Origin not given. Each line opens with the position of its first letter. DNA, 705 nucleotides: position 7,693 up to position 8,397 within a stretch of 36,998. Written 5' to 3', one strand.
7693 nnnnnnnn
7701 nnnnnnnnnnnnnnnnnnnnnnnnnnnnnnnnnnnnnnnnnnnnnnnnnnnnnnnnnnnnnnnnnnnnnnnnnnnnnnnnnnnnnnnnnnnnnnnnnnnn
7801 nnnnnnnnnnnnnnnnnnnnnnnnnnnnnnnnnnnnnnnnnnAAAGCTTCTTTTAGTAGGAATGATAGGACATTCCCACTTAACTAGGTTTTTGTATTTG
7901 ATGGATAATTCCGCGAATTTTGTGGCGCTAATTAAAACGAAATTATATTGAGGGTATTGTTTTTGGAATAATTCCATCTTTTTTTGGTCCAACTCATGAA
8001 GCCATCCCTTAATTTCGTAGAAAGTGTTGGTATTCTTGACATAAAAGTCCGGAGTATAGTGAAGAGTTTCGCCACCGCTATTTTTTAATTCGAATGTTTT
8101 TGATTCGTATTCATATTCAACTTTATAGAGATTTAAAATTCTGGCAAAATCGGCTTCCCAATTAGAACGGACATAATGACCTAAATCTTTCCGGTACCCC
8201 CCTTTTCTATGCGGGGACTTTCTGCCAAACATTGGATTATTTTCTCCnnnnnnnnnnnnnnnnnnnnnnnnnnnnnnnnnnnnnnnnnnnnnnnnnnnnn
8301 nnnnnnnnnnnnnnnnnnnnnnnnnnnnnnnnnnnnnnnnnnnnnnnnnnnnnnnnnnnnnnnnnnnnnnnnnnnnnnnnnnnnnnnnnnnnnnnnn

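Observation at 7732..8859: DnaE intein whose nuclease domain looks PD-(D/E)XK-like rather than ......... or HNH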

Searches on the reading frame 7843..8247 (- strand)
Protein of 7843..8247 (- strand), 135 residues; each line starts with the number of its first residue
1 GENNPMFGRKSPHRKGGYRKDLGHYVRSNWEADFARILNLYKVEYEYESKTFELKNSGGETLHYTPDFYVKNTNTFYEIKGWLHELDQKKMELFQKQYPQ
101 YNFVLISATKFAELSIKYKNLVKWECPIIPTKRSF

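Call 33: search_dna_similar(query=window:7843-8247:-, collection=phages, mode=protein, max_rows=30, max_evalue=0.001)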
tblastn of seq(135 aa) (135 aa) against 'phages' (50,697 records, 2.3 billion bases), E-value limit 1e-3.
Records with a match: 67; places in all: 67; records where one place covers at least 80% of the query: 5.
Best place of each record, by identity: <60% 67.
By first word of the organism name: Bacillus 37; Pelagibacter 15; Haloarcula 3; Roseobacter 2; Providencia 2; Halovirus 2; uncultured 2; Synechococcus 2; Geobacillus 1; Pectobacterium 1.
By host as written in the record: Bacillus pumilus BL8 11; Candidatus Pelagibacter ubique HTCC1062 7; Bacillus subtilis 7; Candidatus Pelagibacter sp. HTCC7211 6; Bacillus pumilus BL-8 6; - 4; Bacillus pumilus 3; Haloarcula vallismortis 3; and 16 more.
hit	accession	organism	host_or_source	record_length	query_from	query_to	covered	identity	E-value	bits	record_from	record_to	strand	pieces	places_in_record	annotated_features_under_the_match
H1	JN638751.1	Bacillus phage G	Bacillus megaterium str. ATCC 43725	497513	6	130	93%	33.6%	8e-10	61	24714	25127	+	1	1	28: gp28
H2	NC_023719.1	Bacillus phage G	Bacillus megaterium str. ATCC 43725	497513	6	130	93%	33.6%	8e-10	61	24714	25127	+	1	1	28: gp28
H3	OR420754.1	Pelagibacter phage HTVC142P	Candidatus Pelagibacter sp. HTCC7211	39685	6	126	90%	30.3%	2e-8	57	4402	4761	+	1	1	endodeoxyribonuclease I | single-stranded DNA-binding protein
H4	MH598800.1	Pelagibacter phage HTVC031P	Candidatus Pelagibacter ubique HTCC1062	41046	6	126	90%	29.5%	4e-8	56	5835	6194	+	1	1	endodeoxyribonuclease I | single-stranded DNA-binding protein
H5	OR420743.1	Roseobacter phage CRP-125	Paracoccaceae bacterium strain FZCC0023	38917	7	115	81%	30.4%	6e-4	44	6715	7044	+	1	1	endodeoxyribonuclease I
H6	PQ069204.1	Bacillus phage S4-2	Bacillus sp. S4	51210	22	122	75%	32.4%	8e-8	55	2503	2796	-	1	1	record has no annotation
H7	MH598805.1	Pelagibacter phage HTVC109P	Candidatus Pelagibacter sp. HTCC7211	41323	27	126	74%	32.7%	3e-5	48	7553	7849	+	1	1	endodeoxyribonuclease I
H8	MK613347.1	Roseobacter phage CRP-5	Rhodobacteraceae bacterium FZCC0040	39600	27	114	65%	36.4%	1e-5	49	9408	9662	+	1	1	endonuclease | exonuclease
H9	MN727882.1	Geobacillus phage GBK1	Geobacillus kaustophilus ATCC 8005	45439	9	105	72%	32.7%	1e-7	55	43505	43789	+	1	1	endonuclease I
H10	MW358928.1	Providencia phage PSTRCR_120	sewage sample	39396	27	114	65%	36.0%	3e-5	47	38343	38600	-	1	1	endonuclease I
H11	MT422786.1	Bacillus phage Novomoskovsk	Bacillus pumilus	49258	22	100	59%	39.2%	3e-8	56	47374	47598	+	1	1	holliday junction resolvase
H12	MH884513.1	Bacillus phage vB_BpsS-36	Bacillus pseudalcaliphilus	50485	18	96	59%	39.2%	3e-6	50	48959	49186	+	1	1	endonuclease I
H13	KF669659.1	Bacillus phage Riggi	Bacillus pumilus BL-8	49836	22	98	57%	40.3%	2e-8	57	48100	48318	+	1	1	Holliday junction resolvase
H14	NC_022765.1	Bacillus phage Riggi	Bacillus pumilus BL-8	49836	22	98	57%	40.3%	2e-8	57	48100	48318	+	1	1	Holliday junction resolvase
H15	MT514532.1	Bacillus phage Bolokhovo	Bacillus pumilus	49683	22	98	57%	40.3%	2e-8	57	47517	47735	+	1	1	holliday junction resolvase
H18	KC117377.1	Haloarcula vallismortis tailed virus 1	Haloarcula vallismortis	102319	18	119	76%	30.1%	2e-8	57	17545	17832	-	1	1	37: replication factor C small subunit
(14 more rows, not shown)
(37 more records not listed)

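Call 35: get_annotated_region(hit=H18, flank=3000)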
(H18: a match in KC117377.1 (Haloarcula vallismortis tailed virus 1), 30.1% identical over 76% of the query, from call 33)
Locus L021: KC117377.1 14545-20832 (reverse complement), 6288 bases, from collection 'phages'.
description: Halovirus HVTV-1, complete genome.
organism: Haloarcula vallismortis tailed virus 1 (NCBI taxid 1262528)
taxonomy: Viruses; Duplodnaviria; Heunggongvirae; Uroviricota; Caudoviricetes; Thumleimavirales; Druskaviridae; Tredecimvirus; Tredecimvirus HVTV1
host: Haloarcula vallismortis; source: -; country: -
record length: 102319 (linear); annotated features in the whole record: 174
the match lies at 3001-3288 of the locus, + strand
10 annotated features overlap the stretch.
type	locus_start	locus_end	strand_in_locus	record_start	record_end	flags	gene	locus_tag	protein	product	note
CDS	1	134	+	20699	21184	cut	41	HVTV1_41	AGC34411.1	hypothetical protein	-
CDS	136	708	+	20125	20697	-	40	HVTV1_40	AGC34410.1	hypothetical protein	-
CDS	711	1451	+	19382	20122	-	39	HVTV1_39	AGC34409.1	hypothetical protein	-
CDS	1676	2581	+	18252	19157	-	38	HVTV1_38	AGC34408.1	thymidylate synthetase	-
CDS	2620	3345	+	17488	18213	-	37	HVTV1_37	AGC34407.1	replication factor C small subunit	-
CDS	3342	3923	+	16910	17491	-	36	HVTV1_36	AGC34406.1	hypothetical protein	-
CDS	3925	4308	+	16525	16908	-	35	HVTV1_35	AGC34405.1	hypothetical protein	-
CDS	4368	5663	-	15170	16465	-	34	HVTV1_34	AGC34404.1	YonJ-like protein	-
CDS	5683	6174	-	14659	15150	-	33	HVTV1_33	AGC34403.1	hypothetical protein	-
CDS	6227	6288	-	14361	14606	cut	32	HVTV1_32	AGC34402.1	hypothetical protein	-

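Call 36: get_annotated_region(hit=H1, flank=2500)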
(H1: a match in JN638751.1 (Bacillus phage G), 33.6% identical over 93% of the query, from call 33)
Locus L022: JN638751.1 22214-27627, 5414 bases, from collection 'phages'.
description: Bacillus phage G, complete genome.
organism: Bacillus phage G (NCBI taxid 2884420)
taxonomy: Viruses; Duplodnaviria; Heunggongvirae; Uroviricota; Caudoviricetes; Donellivirus; Donellivirus gee
host: Bacillus megaterium str. ATCC 43725; source: soil; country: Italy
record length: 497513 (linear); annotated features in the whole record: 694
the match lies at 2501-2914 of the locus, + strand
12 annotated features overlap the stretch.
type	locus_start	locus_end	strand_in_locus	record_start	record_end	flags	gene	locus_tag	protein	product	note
CDS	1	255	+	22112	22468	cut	25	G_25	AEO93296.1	gp25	-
CDS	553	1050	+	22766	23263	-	26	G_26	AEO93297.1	gp26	capsid decoration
CDS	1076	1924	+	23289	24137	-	27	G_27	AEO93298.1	gp27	major capsid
CDS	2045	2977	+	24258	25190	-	28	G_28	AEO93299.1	gp28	-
CDS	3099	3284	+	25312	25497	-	29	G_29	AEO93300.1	gp29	-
CDS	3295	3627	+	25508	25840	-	30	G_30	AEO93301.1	gp30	-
CDS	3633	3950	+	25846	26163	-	31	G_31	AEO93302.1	gp31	-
CDS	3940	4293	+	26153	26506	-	32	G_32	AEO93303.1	gp32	-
CDS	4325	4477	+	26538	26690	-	33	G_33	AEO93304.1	gp33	-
CDS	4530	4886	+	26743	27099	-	34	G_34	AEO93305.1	gp34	-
CDS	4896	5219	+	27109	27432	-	35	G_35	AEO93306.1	gp35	-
CDS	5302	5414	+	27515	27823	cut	36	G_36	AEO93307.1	gp36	-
